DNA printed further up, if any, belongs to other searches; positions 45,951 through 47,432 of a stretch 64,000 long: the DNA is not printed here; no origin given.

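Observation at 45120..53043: AraC-headed seven-gene locus combining a stand-alone PqqD/RRE-like protein, an ATP-grasp ligase, a PLP decarboxylase, a channel-peptidase fusion and envelope proteins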

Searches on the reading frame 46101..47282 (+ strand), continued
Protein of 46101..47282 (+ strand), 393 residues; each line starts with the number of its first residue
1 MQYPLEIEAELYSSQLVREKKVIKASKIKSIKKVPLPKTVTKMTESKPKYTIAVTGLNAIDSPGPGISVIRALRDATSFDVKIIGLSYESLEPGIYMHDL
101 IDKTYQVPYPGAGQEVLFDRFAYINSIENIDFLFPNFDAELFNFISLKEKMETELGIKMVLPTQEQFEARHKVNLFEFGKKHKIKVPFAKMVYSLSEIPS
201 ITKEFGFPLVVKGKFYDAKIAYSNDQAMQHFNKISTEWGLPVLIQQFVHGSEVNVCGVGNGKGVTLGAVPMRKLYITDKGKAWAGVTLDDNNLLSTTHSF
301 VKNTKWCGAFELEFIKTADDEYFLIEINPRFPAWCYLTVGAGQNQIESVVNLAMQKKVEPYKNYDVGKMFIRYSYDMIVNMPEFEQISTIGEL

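Call 76: search_protein_families(library=pfam, proteins=[L082:6366-7724:+, L082:14758-16215:+, L082:11544-13217:+, L084:9169-10809:+, L086:12579-13118:-, L086:6946-7674:-, L085:46-474:+, L084:3398-5410:+, L086:10436-12466:+, L085:3317-4102:+], max_evalue=0.01)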
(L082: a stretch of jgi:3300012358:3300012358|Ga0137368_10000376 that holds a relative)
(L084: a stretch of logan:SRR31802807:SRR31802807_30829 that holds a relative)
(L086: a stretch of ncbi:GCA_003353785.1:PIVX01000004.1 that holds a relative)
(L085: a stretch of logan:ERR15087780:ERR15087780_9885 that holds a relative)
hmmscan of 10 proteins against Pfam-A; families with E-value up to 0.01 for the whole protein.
L082:6366-7724:+ (452 aa): 22 families
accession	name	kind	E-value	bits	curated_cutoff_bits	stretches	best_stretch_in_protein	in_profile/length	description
PF07719.23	TPR_2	-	3.9e-48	158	27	5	98-129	2-33/34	Tetratricopeptide repeat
PF13432.12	TPR_16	-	1.1e-40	138.1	32.7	6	31-94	2-65/65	Tetratricopeptide repeat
PF14559.12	TPR_19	-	2.1e-35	121.3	25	5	142-198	2-58/68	Tetratricopeptide repeat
PF00515.34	TPR_1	-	4.8e-27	93.1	27.8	0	132-164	2-34/34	Tetratricopeptide repeat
PF13428.12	TPR_14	-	3.8e-24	83.2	23.5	2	284-324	2-42/44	Tetratricopeptide repeat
PF13424.12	TPR_12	-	2.8e-23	82.3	30.1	2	169-224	7-70/77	Tetratricopeptide repeat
PF13174.12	TPR_6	-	4.2e-23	80.8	26.3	0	289-315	6-32/33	Tetratricopeptide repeat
PF13414.12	TPR_11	-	3.1e-21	75.2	26.8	1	109-141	6-38/42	TPR repeat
PF13181.12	TPR_8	-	3e-19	67.9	25.7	0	407-436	4-33/34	Tetratricopeptide repeat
PF13431.12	TPR_17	-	1.1e-18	66.3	24.4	0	120-151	2-33/34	Tetratricopeptide repeat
PF23914.1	TPR_CcmH_CycH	-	1.7e-16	60.9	42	1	103-195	56-151/158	Cytochrome c-type biogenesis protein H TPR domain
PF13176.12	TPR_7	-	5.6e-14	51.4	27.9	0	176-199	9-35/36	Tetratricopeptide repeat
PF13374.12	TPR_10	-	1.2e-13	51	27.5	0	60-89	2-31/42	Tetratricopeptide repeat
PF13371.12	TPR_9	-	7.9e-09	35.9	35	1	140-198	4-62/73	Tetratricopeptide repeat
PF07721.20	TPR_4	-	6.4e-08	32.9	27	0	60-85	1-26/26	Tetratricopeptide repeat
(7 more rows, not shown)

L082:14758-16215:+ (486 aa): 2 families
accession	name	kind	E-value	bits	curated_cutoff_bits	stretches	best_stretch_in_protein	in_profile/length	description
PF02129.25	Peptidase_S15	-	1.3e-43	150.1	23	1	24-311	1-262/262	X-Pro dipeptidyl-peptidase (S15 family)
PF08530.16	PepX_C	-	1.1e-20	75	22.5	1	333-471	2-143/217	X-Pro dipeptidyl-peptidase C-terminal non-catalytic domain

L082:11544-13217:+ (557 aa): 3 families
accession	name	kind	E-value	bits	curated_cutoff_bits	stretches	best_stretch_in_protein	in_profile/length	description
PF02146.23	SIR2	-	5.9e-35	121.3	24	1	318-496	1-180/180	Sir2 family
PF03253.19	UT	-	1.8e-24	86.9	25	2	20-145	8-133/292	Urea transporter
PF17283.8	Zn_ribbon_SprT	-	6e-05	23.4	28.1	1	421-458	4-36/38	SprT-like zinc ribbon domain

L084:9169-10809:+ (546 aa): 2 families
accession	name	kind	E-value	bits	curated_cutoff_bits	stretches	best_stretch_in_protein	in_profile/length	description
PF02146.23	SIR2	-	1.6e-26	93.8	24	1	323-493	1-178/180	Sir2 family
PF03253.19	UT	-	4.3e-16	59.4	25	1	25-155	4-133/292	Urea transporter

L086:12579-13118:- (179 aa): 0 families

L086:6946-7674:- (242 aa): 0 families

L085:46-474:+ (142 aa): 0 families

L084:3398-5410:+ (670 aa): 19 families
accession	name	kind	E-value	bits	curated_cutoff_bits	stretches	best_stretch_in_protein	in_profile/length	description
PF07719.23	TPR_2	-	5.5e-28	95.2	27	3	3-29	8-34/34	Tetratricopeptide repeat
PF13428.12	TPR_14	-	6.9e-28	94.7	23.5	2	629-662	6-39/44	Tetratricopeptide repeat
PF13432.12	TPR_16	-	3.1e-27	95.1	32.7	3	596-658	3-65/65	Tetratricopeptide repeat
PF00515.34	TPR_1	-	3.7e-25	87.1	27.8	2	3-29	8-34/34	Tetratricopeptide repeat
PF14559.12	TPR_19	-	2.2e-24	86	25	3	7-43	2-38/68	Tetratricopeptide repeat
PF13181.12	TPR_8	-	4.4e-24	83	25.7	1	2-29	7-34/34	Tetratricopeptide repeat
PF13174.12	TPR_6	-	1.8e-17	63.2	26.3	0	541-568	5-32/33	Tetratricopeptide repeat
PF13424.12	TPR_12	-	5.3e-12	46.2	30.1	0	592-653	5-74/77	Tetratricopeptide repeat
PF13374.12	TPR_10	-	2.3e-09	37.4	27.5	0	630-653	8-31/42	Tetratricopeptide repeat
PF13371.12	TPR_9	-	8.2e-09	35.8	35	1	534-568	27-61/73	Tetratricopeptide repeat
PF13414.12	TPR_11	-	9.9e-08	32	26.8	1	3-33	1-31/42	TPR repeat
PF13176.12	TPR_7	-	1.2e-06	28.6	27.9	0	4-26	7-29/36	Tetratricopeptide repeat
PF24575.1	TPR_Slam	-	1.4e-05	25.9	35.2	0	164-217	49-102/104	Surface lipoprotein assembly modifier, N-terminal TPR repeats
PF09976.15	TPR_21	-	2.2e-05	24.7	25.5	0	5-112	85-179/193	Tetratricopeptide repeat-like domain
PF23914.1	TPR_CcmH_CycH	-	0.00012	22.4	42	0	2-42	56-96/158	Cytochrome c-type biogenesis protein H TPR domain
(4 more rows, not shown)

L086:10436-12466:+ (676 aa): 2 families
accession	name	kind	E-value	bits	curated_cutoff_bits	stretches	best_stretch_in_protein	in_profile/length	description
PF03253.19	UT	-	1.3e-40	139.9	25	1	9-278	3-290/292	Urea transporter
PF01551.29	Peptidase_M23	-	2.7e-09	37.5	28.7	1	397-458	29-88/96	Peptidase family M23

L085:3317-4102:+ (262 aa): 1 family
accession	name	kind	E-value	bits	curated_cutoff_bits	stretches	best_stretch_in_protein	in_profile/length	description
PF05544.16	Pro_racemase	-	4.1e-75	253.3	27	1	27-262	2-237/325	Proline racemase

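Call 79: search_protein_families(library=pfam, proteins=[P0314, P0325, P0335, P0371, P0334, P0376, P0382, P0352, P0292, P0380], max_evalue=0.001)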
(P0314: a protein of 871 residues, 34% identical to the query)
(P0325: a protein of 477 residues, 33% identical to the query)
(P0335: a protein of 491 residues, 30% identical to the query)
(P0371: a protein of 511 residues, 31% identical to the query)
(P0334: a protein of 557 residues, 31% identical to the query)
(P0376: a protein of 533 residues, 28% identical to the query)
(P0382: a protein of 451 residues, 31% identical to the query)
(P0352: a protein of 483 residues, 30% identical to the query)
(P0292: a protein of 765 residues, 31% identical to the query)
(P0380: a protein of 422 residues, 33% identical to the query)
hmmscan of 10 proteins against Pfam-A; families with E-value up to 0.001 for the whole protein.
P0314 (871 aa): 4 families
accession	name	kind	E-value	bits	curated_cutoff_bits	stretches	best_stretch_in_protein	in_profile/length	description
PF02784.22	Orn_Arg_deC_N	-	1.5e-28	100.3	23.4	1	474-720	13-245/247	Pyridoxal-dependent decarboxylase, pyridoxal binding domain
PF15632.11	ATPgrasp_Ter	-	1.8e-09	37.9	29.1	1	198-315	5-113/131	ATP-grasp in the biosynthetic pathway with Ter operon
PF00278.28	Orn_DAP_Arg_deC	-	1.1e-08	35.7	23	1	721-810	4-95/95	Pyridoxal-dependent decarboxylase, C-terminal sheet domain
PF01168.26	Ala_racemase_N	-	8.8e-05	22.8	24.1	1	505-642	47-174/220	Alanine racemase, N-terminal domain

P0325 (477 aa): 4 families
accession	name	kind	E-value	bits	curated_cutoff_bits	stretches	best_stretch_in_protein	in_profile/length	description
PF05402.18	PqqD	-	3.9e-14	53.2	23.4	1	14-76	3-65/67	Coenzyme PQQ synthesis protein D (PqqD)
PF15632.11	ATPgrasp_Ter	-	3.9e-11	43.3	29.1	1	320-437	4-112/131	ATP-grasp in the biosynthetic pathway with Ter operon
PF02655.19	ATP-grasp_3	-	3e-06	27.8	23.2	1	307-411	53-157/160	ATP-grasp domain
PF02786.22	CPSase_L_D2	-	0.00048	20.1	19.8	0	376-438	145-208/211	Carbamoyl-phosphate synthase L chain, ATP binding domain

P0335 (491 aa): 3 families
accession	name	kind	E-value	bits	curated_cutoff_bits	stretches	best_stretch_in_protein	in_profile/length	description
PF15632.11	ATPgrasp_Ter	-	3.1e-14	53.3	29.1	2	13-99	39-123/131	ATP-grasp in the biosynthetic pathway with Ter operon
PF02655.19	ATP-grasp_3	-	4.2e-05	24.1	23.2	0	322-426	57-157/160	ATP-grasp domain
PF02786.22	CPSase_L_D2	-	0.00025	21.1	19.8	0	392-426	146-180/211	Carbamoyl-phosphate synthase L chain, ATP binding domain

P0371 (511 aa): 3 families
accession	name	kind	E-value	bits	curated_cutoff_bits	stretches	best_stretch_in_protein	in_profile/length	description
PF15632.11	ATPgrasp_Ter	-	2.7e-15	56.7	29.1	2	356-487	4-126/131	ATP-grasp in the biosynthetic pathway with Ter operon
PF02655.19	ATP-grasp_3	-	1.1e-08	35.8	23.2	1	353-449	59-159/160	ATP-grasp domain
PF02786.22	CPSase_L_D2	-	4.3e-05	23.6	19.8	0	413-448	146-181/211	Carbamoyl-phosphate synthase L chain, ATP binding domain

P0334 (557 aa): 3 families
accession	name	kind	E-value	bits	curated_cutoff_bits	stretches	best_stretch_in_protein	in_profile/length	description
PF15632.11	ATPgrasp_Ter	-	5e-09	36.5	29.1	1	198-316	6-115/131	ATP-grasp in the biosynthetic pathway with Ter operon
PF02786.22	CPSase_L_D2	-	4.6e-07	30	19.8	1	248-287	141-180/211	Carbamoyl-phosphate synthase L chain, ATP binding domain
PF21360.3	PylC-like_N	-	6e-07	30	27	0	420-471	44-94/96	PylC-like, N-terminal domain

P0376 (533 aa): 4 families
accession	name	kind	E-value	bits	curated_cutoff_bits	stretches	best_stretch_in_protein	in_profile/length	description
PF15632.11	ATPgrasp_Ter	-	2.4e-16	60.1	29.1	2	363-487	2-117/131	ATP-grasp in the biosynthetic pathway with Ter operon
PF02786.22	CPSase_L_D2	-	3.1e-10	40.3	19.8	0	12-72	147-208/211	Carbamoyl-phosphate synthase L chain, ATP binding domain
PF02222.28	ATP-grasp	-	9.2e-05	22.6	27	0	302-374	3-78/179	ATP-grasp domain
PF13549.11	ATP-grasp_5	-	0.00045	20.1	27.6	1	300-338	17-55/221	ATP-grasp domain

P0382 (451 aa): 1 family
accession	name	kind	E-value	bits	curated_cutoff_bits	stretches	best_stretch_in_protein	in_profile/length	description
PF15632.11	ATPgrasp_Ter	-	8.9e-07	29.2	29.1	1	204-330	5-122/131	ATP-grasp in the biosynthetic pathway with Ter operon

P0352 (483 aa): 3 families
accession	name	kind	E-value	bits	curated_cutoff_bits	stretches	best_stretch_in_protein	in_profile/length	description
PF07478.18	Dala_Dala_lig_C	-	2.1e-06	27.8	24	1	153-228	29-107/204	D-ala D-ala ligase C-terminus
PF02786.22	CPSase_L_D2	-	7.1e-06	26.1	19.8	1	142-286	20-180/211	Carbamoyl-phosphate synthase L chain, ATP binding domain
PF15632.11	ATPgrasp_Ter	-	9.5e-06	25.9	29.1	1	197-311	6-111/131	ATP-grasp in the biosynthetic pathway with Ter operon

P0292 (765 aa): 4 families
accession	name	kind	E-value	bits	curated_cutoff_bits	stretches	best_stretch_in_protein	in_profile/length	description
PF15632.11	ATPgrasp_Ter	-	1.2e-18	67.6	29.1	2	181-299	5-112/131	ATP-grasp in the biosynthetic pathway with Ter operon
PF02786.22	CPSase_L_D2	-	1.3e-07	31.8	19.8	0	131-271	24-180/211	Carbamoyl-phosphate synthase L chain, ATP binding domain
PF02655.19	ATP-grasp_3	-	7.2e-06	26.6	23.2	0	177-271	63-157/160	ATP-grasp domain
PF13549.11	ATP-grasp_5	-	0.00011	22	27.6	0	120-156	21-57/221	ATP-grasp domain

P0380 (422 aa): 2 families
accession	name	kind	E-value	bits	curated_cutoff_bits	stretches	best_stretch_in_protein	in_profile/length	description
PF15632.11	ATPgrasp_Ter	-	1.7e-05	25.1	29.1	1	143-263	6-116/131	ATP-grasp in the biosynthetic pathway with Ter operon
PF18130.6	ATPgrasp_N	-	0.00078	20.4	27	0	7-52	31-77/81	ATP-grasp N-terminal domain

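Call 80: find_encoding_contigs(protein=P0314, flank=9000, max_places=3)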
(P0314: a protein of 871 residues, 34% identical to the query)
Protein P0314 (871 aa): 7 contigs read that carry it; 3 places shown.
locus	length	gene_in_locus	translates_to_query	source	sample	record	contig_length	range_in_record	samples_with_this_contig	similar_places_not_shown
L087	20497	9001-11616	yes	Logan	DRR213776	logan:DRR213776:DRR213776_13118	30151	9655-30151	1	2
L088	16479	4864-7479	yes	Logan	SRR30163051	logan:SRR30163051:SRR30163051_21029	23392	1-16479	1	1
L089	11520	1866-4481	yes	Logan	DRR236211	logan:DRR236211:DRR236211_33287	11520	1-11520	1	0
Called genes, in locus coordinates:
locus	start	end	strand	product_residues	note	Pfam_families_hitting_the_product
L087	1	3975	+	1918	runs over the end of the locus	PF13432:TPR_16 (faint), PF00515:TPR_1 (faint), PF07719:TPR_2 (faint), PF13174:TPR_6 (faint), PF13181:TPR_8 (faint), PF14559:TPR_19 (weak)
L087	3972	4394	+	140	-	-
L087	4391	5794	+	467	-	PF03544:TonB_C (weak)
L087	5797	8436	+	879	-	PF13513:HEAT_EZ (faint), PF13646:HEAT_2, PF00514:Arm (faint), PF01602:Adaptin_N (faint), PF02985:HEAT (faint), PF13646:HEAT_2, PF20168:PDS5 (faint), PF13646:HEAT_2, +2 more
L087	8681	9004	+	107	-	PF05402:PqqD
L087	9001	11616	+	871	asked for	PF00278:Orn_DAP_Arg_deC, PF15632:ATPgrasp_Ter, PF02784:Orn_Arg_deC_N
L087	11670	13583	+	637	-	-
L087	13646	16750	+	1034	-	PF13188:PAS_8 (faint), PF13596:PAS_10 (weak), PF00989:PAS, PF08448:PAS_4 (weak), PF13426:PAS_9, PF00512:HisKA, PF02518:HATPase_c, PF00072:Response_reg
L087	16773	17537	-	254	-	-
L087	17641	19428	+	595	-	PF10029:DUF2271 (faint)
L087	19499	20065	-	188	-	PF13560:HTH_31, PF01381:HTH_3, PF12844:HTH_19 (weak), PF13443:HTH_26, PF07883:Cupin_2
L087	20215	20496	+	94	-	?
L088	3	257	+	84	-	?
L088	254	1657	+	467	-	PF03544:TonB_C (weak)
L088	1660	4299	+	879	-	PF13513:HEAT_EZ (faint), PF13646:HEAT_2, PF00514:Arm (faint), PF01602:Adaptin_N (faint), PF02985:HEAT (faint), PF13646:HEAT_2, PF20168:PDS5 (faint), PF13646:HEAT_2, +2 more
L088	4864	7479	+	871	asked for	PF00278:Orn_DAP_Arg_deC, PF15632:ATPgrasp_Ter, PF02784:Orn_Arg_deC_N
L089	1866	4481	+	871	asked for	PF00278:Orn_DAP_Arg_deC, PF15632:ATPgrasp_Ter, PF02784:Orn_Arg_deC_N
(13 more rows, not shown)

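Call 81: find_encoding_contigs(protein=P0325, flank=9000, max_places=3)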
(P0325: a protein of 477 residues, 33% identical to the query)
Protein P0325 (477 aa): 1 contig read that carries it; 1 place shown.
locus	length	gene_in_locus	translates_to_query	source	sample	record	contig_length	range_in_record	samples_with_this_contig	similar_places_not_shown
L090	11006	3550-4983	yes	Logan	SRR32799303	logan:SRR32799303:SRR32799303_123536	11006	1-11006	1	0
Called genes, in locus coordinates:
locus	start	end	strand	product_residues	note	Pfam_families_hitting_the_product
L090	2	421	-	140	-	?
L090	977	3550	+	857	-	PF00515:TPR_1 (faint), PF07719:TPR_2 (faint), PF12895:ANAPC3 (faint), PF13176:TPR_7 (faint), PF13428:TPR_14 (faint), PF13432:TPR_16 (weak), PF14559:TPR_19 (weak), PF13432:TPR_16 (weak), +6 more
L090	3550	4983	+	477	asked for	PF05402:PqqD, PF02655:ATP-grasp_3 (weak), PF15632:ATPgrasp_Ter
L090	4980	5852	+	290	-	-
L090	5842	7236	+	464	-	PF00278:Orn_DAP_Arg_deC, PF01168:Ala_racemase_N, PF02784:Orn_Arg_deC_N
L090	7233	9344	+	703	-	PF03253:UT, PF02146:SIR2, PF00583:Acetyltransf_1, PF13508:Acetyltransf_7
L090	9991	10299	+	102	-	PF12840:HTH_20, PF01022:HTH_5, PF01978:TrmB (weak), PF12802:MarR_2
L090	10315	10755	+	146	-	PF00903:Glyoxalase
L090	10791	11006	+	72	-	?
